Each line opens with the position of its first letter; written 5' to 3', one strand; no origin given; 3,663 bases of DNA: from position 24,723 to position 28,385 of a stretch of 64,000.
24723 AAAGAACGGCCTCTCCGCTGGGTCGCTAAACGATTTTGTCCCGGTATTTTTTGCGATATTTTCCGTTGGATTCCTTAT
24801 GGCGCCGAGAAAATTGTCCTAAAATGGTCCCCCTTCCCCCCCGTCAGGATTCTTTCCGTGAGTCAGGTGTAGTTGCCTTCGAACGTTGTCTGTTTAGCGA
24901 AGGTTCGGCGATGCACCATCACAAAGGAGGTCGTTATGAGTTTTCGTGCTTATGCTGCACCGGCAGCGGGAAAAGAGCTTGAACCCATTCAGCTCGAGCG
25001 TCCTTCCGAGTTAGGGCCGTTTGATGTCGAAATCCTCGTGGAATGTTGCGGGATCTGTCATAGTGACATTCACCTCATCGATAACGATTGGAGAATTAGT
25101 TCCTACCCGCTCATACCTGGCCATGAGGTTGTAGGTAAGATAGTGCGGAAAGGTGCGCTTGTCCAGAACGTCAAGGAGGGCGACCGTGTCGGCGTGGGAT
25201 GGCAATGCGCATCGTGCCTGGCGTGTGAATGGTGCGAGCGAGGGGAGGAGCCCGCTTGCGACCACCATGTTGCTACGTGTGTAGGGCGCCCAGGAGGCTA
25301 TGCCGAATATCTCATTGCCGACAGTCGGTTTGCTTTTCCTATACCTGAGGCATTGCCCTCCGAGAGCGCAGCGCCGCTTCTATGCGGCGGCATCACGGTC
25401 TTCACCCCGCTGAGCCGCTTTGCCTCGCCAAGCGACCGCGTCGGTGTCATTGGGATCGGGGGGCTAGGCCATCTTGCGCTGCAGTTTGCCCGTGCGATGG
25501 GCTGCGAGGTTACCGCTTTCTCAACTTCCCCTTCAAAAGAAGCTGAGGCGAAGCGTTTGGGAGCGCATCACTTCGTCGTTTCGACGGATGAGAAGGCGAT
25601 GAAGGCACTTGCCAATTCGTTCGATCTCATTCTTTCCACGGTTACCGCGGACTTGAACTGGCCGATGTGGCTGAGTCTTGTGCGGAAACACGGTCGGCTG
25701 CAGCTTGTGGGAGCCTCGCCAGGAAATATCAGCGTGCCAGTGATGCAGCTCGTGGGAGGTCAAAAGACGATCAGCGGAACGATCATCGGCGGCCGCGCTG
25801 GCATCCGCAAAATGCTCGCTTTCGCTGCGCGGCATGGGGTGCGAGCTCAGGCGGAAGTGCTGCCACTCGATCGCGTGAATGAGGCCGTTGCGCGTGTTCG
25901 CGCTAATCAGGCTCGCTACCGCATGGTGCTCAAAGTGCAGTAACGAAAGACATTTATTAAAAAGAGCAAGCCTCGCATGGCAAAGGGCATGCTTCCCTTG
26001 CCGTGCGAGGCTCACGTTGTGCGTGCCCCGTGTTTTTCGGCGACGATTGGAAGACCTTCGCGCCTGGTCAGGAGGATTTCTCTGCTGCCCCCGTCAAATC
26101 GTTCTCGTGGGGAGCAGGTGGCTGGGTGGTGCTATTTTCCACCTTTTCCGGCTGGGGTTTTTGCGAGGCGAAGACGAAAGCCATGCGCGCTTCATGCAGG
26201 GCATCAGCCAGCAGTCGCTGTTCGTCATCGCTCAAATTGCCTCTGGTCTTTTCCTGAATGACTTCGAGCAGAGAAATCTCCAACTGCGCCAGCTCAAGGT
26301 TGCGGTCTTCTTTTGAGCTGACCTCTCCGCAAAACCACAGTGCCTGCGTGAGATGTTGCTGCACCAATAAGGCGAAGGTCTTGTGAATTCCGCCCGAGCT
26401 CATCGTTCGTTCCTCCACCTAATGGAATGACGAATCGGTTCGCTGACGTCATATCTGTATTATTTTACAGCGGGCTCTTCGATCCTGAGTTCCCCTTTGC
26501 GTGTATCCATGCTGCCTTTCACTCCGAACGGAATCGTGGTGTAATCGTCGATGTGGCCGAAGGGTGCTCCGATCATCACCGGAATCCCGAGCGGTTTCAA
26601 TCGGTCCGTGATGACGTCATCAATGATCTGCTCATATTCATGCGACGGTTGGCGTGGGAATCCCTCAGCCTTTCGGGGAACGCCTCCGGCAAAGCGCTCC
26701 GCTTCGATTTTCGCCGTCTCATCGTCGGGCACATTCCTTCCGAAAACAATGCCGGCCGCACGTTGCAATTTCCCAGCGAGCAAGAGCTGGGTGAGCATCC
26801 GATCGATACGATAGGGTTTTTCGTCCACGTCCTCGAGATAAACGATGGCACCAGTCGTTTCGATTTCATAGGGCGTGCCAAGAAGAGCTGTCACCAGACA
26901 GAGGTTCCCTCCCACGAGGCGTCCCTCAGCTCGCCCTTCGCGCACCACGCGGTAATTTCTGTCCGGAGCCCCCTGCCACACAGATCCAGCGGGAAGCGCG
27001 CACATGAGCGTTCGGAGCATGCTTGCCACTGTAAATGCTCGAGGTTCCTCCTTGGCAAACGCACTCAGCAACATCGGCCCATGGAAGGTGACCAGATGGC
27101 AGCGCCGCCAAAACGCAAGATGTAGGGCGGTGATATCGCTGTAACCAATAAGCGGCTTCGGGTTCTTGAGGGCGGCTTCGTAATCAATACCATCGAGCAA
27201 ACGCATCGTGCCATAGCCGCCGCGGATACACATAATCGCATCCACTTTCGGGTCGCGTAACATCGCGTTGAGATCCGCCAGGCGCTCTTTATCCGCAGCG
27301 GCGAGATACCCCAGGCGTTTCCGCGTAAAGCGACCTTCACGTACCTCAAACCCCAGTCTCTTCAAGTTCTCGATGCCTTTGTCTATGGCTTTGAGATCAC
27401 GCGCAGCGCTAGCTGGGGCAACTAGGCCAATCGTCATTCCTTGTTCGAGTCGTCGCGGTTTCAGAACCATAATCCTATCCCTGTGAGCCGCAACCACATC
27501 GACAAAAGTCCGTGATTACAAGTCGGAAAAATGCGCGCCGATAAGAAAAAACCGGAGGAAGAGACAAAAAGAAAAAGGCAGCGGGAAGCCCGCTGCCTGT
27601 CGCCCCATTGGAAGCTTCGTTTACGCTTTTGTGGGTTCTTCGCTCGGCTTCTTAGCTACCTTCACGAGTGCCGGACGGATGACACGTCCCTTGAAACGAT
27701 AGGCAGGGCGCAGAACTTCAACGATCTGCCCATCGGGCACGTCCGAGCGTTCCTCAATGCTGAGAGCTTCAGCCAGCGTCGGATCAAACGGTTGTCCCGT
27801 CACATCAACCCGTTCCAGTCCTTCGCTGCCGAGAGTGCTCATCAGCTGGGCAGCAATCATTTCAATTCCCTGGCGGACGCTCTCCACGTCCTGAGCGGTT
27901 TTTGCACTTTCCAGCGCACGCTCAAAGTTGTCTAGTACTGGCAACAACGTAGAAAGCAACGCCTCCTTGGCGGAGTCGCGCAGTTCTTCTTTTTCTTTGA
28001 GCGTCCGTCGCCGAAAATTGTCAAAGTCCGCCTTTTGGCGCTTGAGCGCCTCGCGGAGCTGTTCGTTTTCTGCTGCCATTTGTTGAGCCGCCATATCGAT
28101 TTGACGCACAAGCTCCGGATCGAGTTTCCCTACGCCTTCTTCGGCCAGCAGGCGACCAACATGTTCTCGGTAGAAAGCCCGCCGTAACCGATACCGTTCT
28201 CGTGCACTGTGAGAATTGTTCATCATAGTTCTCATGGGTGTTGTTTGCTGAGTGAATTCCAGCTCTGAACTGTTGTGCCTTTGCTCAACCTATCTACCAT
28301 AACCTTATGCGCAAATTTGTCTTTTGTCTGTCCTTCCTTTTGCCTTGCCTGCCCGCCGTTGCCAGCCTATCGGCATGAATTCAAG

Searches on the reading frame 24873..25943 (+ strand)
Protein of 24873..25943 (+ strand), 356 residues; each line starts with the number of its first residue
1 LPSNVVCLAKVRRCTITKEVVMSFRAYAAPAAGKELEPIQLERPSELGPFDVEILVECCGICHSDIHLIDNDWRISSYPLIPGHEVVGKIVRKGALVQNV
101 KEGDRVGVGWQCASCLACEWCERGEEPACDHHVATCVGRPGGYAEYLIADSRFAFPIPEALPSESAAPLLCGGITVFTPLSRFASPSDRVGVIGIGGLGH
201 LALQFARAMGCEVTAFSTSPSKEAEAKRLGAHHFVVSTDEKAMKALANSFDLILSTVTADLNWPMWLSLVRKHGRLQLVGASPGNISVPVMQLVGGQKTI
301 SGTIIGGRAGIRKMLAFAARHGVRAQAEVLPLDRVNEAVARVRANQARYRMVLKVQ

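Call 7: search_protein_families(library=pfam, proteins=[window:24873-25943:+], max_evalue=0.00001)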
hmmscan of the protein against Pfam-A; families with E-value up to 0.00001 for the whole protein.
window:24873-25943:+ (356 aa): 4 families
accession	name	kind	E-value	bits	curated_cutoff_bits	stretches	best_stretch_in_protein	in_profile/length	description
PF08240.17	ADH_N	-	3.1e-26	92.1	23.5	1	49-159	2-104/104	Alcohol dehydrogenase GroES-like domain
PF00107.32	ADH_zinc_N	-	1.1e-24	87.2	31.8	1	197-319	1-128/129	Zinc-binding dehydrogenase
PF13602.12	ADH_zinc_N_2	-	1.3e-06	29.8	27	1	229-352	1-133/134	Zinc-binding dehydrogenase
PF01262.27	AlaDh_PNT_C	-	4.2e-06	26.8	23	1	189-258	30-101/214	Alanine dehydrogenase/PNT, C-terminal domain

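Call 45: search_protein_families(library=ncbifam, proteins=[window:24936-25943:+], max_evalue=1e-10)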
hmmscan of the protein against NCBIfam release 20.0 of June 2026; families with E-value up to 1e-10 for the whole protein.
window:24936-25943:+ (335 aa): 19 families
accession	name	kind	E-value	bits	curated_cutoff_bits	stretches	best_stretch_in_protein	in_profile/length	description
NF047908.1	AldhRedAhr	equivalog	9.1e-125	416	470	1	3-333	4-334/335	NADPH-dependent aldehyde reductase Ahr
NF006940.0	PRK09422.1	equivalog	3.9e-46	157.6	344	1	28-334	24-335/338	alcohol dehydrogenase AdhP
TIGR02822.1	adh_fam_2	subfamily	3.1e-44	151.4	283.5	1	27-325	26-321/329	zinc-binding alcohol dehydrogenase family protein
TIGR03989.1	Rxyl_3153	subfamily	3.2e-32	112.2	440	2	15-117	16-114/370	NDMA-dependent alcohol dehydrogenase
NF010344.0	PRK13771.1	subfamily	4.5e-30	104.8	349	1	20-334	18-333/334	putative alcohol dehydrogenase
NF003808.0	PRK05396.1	equivalog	5.1e-30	104.5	380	1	19-284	17-286/341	L-threonine 3-dehydrogenase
TIGR00692.1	tdh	equivalog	1.4e-26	93.4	458.35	1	25-281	20-284/340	L-threonine 3-dehydrogenase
NF041097.1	keto_inos_dh_IolM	equivalog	7.8e-26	90.6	450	1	19-330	44-386/389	scyllo-inosose 3-dehydrogenase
NF041172.1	AcrlCoa_red_Thmprot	equivalog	7.9e-23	80.9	500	1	27-325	24-325/334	acryloyl-CoA reductase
TIGR03366.1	HpnZ_proposed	hypoth_equivalog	1.2e-22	80.6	328.1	1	31-281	8-277/315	putative phosphonate catabolism associated alcohol dehydrogenase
NF007642.0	PRK10309.1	equivalog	1.4e-21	77.2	550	1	30-224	27-220/347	galactitol-1-phosphate 5-dehydrogenase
NF007489.0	PRK10083.1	equivalog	4.5e-20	71.9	376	1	28-226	24-223/339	Zn-dependent oxidoreductase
TIGR03201.1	dearomat_had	equivalog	2.1e-19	69.9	338.65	1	24-229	19-229/349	6-hydroxycyclohex-1-ene-1-carbonyl-CoA dehydrogenase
TIGR02824.1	quinone_pig3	subfamily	3.2e-19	69.1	296.8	1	118-289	90-269/325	putative NAD(P)H quinone oxidoreductase, PIG3 family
TIGR03451.1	mycoS_dep_FDH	equivalog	1.8e-18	66.5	512.9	1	25-108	23-104/358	S-(hydroxymethyl)mycothiol dehydrogenase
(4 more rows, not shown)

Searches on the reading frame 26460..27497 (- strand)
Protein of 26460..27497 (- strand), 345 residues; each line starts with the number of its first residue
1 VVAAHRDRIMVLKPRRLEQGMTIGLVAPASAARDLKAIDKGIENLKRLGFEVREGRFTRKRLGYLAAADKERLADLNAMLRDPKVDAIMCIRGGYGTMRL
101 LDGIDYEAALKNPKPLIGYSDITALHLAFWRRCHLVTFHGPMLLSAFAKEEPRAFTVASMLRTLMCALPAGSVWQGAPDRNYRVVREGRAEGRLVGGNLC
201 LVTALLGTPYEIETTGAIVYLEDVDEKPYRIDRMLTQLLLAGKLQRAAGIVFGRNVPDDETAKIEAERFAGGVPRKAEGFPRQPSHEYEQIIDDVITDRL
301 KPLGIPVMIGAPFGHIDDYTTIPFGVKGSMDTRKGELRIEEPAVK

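Call 7: search_protein_families(library=pfam, proteins=[window:26460-27497:-], max_evalue=0.00001)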
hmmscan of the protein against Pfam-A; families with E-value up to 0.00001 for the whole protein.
window:26460-27497:- (345 aa): 2 families
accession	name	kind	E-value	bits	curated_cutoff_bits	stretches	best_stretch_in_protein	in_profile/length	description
PF02016.21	Peptidase_S66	-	1.1e-41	142.1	25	1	23-140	1-121/121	LD-carboxypeptidase N-terminal domain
PF17676.7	Peptidase_S66C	-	3.2e-35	121.8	23.7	1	191-328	1-118/120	LD-carboxypeptidase C-terminal domain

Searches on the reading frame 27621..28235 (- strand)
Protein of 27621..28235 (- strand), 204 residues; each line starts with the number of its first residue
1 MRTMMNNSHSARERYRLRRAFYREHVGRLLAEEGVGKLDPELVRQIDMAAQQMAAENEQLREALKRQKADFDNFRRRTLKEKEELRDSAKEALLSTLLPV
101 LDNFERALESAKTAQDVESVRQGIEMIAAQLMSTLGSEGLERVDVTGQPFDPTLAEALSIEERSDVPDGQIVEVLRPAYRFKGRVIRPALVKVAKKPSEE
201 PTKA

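Call 7: search_protein_families(library=pfam, proteins=[window:27621-28235:-], max_evalue=0.00001)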
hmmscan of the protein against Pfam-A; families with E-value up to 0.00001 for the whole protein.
window:27621-28235:- (204 aa): 1 family
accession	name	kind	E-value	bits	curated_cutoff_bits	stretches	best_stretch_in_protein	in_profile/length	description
PF01025.24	GrpE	-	2.4e-47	161.2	25.8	1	49-195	19-165/165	GrpE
